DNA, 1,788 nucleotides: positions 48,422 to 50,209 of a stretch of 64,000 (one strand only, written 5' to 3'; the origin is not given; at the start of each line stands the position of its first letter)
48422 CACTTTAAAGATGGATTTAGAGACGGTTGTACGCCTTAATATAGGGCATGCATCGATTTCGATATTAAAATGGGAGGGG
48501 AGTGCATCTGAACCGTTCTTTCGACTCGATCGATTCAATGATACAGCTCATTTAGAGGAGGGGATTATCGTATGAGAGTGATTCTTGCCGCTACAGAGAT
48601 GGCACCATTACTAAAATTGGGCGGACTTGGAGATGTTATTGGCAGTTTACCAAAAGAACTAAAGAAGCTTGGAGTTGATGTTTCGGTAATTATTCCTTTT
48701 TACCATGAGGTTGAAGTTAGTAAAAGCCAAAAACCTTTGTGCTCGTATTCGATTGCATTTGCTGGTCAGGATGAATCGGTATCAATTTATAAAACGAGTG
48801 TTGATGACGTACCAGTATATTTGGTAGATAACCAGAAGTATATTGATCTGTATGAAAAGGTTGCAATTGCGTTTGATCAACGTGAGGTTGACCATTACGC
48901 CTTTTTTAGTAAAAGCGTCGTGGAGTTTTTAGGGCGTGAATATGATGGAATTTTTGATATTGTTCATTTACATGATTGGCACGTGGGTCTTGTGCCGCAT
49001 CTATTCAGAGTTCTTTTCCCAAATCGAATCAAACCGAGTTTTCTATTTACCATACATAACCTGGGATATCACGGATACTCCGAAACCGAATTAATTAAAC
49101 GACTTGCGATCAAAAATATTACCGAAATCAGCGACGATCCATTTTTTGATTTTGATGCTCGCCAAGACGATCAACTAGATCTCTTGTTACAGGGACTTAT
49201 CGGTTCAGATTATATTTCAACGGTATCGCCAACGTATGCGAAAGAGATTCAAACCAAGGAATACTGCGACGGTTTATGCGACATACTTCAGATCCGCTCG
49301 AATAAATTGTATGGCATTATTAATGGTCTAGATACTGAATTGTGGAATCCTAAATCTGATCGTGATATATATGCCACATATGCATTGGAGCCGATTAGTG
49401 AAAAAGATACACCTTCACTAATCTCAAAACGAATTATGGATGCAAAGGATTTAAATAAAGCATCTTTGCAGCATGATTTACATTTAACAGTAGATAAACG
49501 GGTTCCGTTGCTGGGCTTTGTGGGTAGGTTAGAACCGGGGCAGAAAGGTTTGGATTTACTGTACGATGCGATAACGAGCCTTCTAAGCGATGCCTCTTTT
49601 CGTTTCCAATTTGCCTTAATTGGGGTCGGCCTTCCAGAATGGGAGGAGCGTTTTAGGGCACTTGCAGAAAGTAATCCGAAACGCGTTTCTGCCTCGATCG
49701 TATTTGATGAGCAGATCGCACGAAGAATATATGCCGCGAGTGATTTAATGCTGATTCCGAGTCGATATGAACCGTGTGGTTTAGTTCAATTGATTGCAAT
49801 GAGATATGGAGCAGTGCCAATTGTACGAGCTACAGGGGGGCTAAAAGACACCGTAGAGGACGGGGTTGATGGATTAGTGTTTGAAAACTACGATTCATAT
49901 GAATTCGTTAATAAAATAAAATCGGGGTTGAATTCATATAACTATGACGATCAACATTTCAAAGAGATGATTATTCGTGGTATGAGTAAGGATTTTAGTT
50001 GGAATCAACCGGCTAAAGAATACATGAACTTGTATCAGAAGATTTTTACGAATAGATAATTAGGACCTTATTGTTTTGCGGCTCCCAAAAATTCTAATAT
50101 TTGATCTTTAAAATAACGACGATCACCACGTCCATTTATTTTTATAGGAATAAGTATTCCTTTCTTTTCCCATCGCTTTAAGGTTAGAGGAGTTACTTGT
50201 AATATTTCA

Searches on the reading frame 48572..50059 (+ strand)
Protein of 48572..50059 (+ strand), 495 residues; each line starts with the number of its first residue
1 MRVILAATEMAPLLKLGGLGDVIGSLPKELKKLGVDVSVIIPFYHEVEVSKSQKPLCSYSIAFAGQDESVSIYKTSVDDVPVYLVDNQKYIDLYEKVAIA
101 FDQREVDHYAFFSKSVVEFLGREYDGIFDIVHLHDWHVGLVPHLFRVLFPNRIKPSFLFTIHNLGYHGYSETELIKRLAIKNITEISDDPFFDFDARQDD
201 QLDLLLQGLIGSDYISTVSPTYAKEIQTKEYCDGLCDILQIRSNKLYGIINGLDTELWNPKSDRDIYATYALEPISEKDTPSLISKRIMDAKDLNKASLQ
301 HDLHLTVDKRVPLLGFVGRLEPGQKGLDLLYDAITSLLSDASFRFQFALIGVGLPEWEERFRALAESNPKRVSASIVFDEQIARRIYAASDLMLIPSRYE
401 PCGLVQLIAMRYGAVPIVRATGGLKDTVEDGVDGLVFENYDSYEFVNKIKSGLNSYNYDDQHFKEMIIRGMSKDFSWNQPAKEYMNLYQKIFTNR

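Call 77: search_protein_families(library=pfam, proteins=[window:48572-50059:+], max_evalue=0.0001)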
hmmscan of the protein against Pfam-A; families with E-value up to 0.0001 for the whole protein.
window:48572-50059:+ (495 aa): 4 families
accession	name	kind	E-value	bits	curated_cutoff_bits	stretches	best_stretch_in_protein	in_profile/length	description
PF08323.17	Glyco_transf_5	-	1.2e-53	182.7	22.7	1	2-240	1-238/239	Starch synthase catalytic domain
PF13692.12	Glyco_trans_1_4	-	7.7e-21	75.3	27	1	312-451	2-138/142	Glycosyl transferases group 1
PF00534.26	Glycos_transf_1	-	4.1e-19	69.2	26.4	1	308-457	12-160/172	Glycosyl transferases group 1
PF20706.3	GT4-conflict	-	3.3e-05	23.5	26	1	316-435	202-327/385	Family 4 Glycosyltransferase in conflict systems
